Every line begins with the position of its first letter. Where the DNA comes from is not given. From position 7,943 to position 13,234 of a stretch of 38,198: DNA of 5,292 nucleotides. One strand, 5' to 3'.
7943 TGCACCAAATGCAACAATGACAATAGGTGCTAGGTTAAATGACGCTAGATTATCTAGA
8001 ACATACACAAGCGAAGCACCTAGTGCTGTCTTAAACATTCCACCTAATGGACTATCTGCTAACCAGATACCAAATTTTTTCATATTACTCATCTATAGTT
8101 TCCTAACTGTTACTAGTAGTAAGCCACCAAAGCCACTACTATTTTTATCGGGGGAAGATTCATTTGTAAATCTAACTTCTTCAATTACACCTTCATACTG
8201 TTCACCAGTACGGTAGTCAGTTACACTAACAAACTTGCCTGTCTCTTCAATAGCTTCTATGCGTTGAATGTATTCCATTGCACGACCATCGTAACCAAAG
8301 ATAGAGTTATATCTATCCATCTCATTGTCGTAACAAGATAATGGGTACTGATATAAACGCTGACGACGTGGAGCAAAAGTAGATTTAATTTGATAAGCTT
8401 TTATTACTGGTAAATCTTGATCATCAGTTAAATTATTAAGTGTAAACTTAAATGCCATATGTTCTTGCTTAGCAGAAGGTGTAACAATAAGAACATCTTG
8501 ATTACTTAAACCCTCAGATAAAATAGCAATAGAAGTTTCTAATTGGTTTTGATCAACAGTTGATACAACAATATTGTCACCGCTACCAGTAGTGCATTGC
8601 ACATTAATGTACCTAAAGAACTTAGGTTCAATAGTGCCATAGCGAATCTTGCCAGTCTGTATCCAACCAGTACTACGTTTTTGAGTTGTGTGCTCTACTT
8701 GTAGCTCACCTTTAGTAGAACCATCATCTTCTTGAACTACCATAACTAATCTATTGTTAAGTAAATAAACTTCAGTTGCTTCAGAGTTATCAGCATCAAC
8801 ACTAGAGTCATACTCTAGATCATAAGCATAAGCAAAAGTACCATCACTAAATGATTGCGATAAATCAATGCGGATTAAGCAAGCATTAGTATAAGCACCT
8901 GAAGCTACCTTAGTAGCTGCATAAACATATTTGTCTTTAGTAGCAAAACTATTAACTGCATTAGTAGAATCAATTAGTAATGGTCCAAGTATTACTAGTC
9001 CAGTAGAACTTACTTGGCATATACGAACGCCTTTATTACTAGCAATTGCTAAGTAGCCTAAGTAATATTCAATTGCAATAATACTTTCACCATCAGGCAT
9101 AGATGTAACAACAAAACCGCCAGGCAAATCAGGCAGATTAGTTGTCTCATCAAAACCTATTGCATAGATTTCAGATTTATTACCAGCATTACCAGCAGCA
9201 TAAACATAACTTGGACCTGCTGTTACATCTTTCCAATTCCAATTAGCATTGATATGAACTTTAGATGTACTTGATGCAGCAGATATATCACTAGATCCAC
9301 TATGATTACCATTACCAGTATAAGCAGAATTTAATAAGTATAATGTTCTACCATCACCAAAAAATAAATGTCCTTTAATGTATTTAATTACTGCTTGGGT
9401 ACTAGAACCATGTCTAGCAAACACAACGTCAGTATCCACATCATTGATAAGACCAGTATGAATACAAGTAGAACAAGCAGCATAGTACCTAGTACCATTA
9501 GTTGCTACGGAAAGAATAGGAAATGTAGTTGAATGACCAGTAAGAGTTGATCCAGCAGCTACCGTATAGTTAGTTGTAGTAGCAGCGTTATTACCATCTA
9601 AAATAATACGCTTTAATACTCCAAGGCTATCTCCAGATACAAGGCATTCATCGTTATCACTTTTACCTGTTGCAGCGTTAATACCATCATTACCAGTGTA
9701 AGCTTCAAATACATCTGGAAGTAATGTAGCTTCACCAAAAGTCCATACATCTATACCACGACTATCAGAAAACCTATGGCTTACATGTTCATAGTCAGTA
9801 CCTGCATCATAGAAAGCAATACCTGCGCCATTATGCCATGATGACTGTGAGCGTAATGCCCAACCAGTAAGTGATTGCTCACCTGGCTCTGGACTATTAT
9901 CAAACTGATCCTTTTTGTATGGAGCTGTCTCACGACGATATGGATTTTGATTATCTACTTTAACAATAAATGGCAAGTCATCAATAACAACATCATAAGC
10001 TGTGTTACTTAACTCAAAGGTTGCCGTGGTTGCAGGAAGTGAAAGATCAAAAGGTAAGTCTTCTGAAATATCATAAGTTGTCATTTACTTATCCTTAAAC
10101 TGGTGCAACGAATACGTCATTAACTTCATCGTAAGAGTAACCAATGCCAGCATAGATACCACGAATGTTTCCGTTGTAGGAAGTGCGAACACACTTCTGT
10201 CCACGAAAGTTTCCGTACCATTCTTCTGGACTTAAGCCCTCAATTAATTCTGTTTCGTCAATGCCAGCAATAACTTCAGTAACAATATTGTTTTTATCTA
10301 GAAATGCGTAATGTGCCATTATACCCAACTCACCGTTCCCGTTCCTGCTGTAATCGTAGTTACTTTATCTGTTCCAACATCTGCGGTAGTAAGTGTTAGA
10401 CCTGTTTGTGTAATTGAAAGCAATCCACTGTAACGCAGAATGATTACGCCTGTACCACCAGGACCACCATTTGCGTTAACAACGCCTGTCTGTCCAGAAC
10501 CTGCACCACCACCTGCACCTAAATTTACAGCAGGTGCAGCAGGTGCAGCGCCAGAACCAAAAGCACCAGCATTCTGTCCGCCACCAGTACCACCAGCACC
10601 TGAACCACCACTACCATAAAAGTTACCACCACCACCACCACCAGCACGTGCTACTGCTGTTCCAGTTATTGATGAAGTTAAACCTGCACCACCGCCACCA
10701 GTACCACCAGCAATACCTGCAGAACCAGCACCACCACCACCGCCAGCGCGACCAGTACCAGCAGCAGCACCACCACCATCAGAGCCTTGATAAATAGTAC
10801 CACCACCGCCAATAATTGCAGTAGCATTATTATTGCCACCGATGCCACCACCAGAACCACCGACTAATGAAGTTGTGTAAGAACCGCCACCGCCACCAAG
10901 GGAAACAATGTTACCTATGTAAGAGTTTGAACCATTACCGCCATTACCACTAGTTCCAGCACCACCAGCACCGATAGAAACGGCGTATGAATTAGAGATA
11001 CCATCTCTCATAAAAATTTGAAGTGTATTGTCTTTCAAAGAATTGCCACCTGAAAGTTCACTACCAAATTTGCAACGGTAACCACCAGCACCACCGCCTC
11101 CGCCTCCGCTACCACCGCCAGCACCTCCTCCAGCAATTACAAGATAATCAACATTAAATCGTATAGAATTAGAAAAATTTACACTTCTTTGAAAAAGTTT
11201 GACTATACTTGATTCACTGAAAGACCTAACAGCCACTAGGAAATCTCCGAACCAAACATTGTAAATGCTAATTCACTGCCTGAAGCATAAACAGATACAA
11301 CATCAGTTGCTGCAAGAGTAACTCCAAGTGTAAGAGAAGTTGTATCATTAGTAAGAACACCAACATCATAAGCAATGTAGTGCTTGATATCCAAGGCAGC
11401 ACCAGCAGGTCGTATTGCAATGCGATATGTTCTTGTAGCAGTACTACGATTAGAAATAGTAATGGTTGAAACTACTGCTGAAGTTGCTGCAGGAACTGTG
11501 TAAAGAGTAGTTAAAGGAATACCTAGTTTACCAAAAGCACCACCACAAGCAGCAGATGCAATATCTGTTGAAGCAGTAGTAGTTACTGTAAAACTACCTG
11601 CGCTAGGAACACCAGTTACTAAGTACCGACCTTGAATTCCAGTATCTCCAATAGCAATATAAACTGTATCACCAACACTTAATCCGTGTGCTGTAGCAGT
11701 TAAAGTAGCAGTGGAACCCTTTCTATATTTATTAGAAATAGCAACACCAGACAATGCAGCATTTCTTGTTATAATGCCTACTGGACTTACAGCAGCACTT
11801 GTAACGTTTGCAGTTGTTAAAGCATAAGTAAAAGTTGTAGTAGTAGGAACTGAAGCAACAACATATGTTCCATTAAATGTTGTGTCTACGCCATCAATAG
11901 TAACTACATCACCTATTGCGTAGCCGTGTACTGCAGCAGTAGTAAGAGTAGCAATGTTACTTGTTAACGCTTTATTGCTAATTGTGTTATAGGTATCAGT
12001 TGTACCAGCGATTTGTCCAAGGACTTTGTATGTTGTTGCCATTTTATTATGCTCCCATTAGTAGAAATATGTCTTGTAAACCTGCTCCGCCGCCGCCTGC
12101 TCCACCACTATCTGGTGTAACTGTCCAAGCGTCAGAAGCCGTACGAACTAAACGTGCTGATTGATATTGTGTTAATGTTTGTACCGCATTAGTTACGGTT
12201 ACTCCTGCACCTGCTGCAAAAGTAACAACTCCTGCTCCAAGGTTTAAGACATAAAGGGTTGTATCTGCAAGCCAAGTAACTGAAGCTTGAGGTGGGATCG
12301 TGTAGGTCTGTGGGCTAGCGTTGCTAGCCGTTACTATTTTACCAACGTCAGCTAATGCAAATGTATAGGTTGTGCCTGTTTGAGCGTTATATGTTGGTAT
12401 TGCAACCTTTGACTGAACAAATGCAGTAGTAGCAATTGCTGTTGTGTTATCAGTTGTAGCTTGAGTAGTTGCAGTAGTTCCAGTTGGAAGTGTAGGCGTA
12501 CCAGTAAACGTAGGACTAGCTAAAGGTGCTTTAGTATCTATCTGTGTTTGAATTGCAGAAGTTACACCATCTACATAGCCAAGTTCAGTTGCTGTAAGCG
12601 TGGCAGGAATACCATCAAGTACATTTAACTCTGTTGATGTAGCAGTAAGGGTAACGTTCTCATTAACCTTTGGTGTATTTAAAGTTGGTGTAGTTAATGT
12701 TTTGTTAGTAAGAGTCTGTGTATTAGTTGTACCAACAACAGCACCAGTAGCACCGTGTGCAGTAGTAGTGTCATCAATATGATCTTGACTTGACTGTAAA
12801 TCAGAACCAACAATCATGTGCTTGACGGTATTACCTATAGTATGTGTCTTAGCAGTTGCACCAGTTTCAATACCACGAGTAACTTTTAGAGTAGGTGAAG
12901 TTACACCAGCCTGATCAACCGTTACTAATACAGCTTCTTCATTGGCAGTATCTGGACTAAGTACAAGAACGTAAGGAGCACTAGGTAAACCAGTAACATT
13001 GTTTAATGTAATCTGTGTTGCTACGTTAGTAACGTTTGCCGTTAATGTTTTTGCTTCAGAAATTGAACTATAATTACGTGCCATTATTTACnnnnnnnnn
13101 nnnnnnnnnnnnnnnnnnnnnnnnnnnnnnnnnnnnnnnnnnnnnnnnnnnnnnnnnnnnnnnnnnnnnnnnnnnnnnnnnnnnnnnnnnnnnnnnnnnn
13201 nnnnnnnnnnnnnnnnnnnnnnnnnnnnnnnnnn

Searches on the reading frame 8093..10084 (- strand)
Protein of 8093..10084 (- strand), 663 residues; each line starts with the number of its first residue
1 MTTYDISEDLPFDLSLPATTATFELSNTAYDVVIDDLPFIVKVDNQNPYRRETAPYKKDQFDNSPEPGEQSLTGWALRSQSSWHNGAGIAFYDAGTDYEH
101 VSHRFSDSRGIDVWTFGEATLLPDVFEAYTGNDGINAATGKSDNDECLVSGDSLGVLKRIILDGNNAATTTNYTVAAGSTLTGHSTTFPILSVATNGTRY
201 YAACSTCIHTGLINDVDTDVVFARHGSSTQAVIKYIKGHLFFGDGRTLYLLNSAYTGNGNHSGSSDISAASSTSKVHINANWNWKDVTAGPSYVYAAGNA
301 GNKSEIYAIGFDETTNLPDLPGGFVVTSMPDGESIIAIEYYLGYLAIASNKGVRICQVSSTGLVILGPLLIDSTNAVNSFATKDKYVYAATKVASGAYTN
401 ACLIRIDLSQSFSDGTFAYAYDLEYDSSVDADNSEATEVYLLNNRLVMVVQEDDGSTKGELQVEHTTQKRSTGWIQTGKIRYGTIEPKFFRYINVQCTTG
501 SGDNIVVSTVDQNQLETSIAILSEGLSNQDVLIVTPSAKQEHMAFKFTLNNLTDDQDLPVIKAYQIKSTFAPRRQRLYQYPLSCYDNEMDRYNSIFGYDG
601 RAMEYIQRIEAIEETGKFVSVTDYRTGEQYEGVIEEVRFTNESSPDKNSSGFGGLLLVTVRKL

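Call 5: search_protein_families(library=phrogs, proteins=[window:8093-10084:-], max_evalue=0.01)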
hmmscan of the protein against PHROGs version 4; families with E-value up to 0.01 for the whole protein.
window:8093-10084:- (663 aa): 1 family
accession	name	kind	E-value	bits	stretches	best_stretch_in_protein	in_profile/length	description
phrog_11667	-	unknown function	9.2e-119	398.8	1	5-662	3-637/642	-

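Call 12: search_protein_families(library=pfam, proteins=[window:8093-10084:-], max_evalue=0.01)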
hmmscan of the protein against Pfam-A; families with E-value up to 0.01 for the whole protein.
window:8093-10084:- (663 aa): 0 families

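Call 94: search_protein_families(library=ncbifam, proteins=[window:8093-10084:-], max_evalue=0.1)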
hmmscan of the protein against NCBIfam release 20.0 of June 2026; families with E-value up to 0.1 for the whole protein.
window:8093-10084:- (663 aa): 1 family
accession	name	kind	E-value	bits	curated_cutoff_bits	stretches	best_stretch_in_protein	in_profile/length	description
NF010311.1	PRK13748.1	subfamily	0.076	11.8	600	0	260-322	379-438/560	mercury(II) reductase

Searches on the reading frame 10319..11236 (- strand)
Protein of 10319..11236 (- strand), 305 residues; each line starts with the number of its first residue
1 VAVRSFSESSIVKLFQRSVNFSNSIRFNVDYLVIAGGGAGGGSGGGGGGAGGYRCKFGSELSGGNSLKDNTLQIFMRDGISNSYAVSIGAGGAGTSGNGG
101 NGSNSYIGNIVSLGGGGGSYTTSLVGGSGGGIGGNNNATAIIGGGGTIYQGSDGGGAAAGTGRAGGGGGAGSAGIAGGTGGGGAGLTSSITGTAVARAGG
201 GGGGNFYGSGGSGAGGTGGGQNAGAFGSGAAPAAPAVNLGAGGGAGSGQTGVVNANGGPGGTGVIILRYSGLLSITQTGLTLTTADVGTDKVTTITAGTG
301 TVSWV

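Call 9: search_protein_families(library=phrogs, proteins=[window:10319-11236:-], max_evalue=0.01)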
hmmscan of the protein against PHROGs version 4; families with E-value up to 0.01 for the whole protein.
window:10319-11236:- (305 aa): 1 family
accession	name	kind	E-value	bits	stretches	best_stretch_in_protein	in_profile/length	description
phrog_2295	-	unknown function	1.2e-31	111.2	1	20-275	586-852/1183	-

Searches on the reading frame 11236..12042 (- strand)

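Call 5: search_protein_families(library=phrogs, proteins=[window:11236-12042:-], max_evalue=0.01)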
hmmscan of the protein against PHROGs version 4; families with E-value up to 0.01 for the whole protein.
window:11236-12042:- (268 aa): 3 families
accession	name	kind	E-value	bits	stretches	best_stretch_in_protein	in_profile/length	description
phrog_17833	-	unknown function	0.0012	19.7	0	97-136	27-62/69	-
phrog_1945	-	unknown function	0.002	19.4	0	37-79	11-46/94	-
phrog_529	-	tail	0.0051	15.6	1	6-86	269-355/1498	tail fiber protein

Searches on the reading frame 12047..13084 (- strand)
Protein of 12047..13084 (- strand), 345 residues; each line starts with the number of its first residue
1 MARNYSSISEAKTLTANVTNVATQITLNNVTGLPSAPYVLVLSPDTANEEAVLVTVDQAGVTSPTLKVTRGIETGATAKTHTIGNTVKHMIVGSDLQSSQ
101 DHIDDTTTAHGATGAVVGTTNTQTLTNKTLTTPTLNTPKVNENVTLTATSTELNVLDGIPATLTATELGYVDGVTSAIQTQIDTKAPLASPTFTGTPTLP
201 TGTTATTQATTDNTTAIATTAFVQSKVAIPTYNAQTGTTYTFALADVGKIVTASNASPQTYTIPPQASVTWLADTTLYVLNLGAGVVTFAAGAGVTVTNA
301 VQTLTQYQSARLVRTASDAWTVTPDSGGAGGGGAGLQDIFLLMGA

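Call 5: search_protein_families(library=phrogs, proteins=[window:12047-13084:-], max_evalue=0.01)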
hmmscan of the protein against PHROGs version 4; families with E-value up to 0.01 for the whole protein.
window:12047-13084:- (345 aa): 7 families
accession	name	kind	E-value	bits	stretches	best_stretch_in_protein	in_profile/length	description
phrog_12150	-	unknown function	1.6e-21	77.8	1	2-142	3-139/477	-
phrog_38058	-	tail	3.7e-15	56.2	1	3-315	11-341/708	tail fiber protein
phrog_21978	-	unknown function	1.8e-08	35.6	1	216-323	106-214/220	-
phrog_7032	-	tail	3.2e-06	26.5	1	94-228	157-287/866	tail fiber protein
phrog_4209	-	tail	4.5e-05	23.6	1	175-325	99-260/406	tail fiber protein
phrog_20194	-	unknown function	0.00027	21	1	179-322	240-382/495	-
phrog_22682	-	tail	0.0064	16.6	1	163-241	157-231/400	tail fiber protein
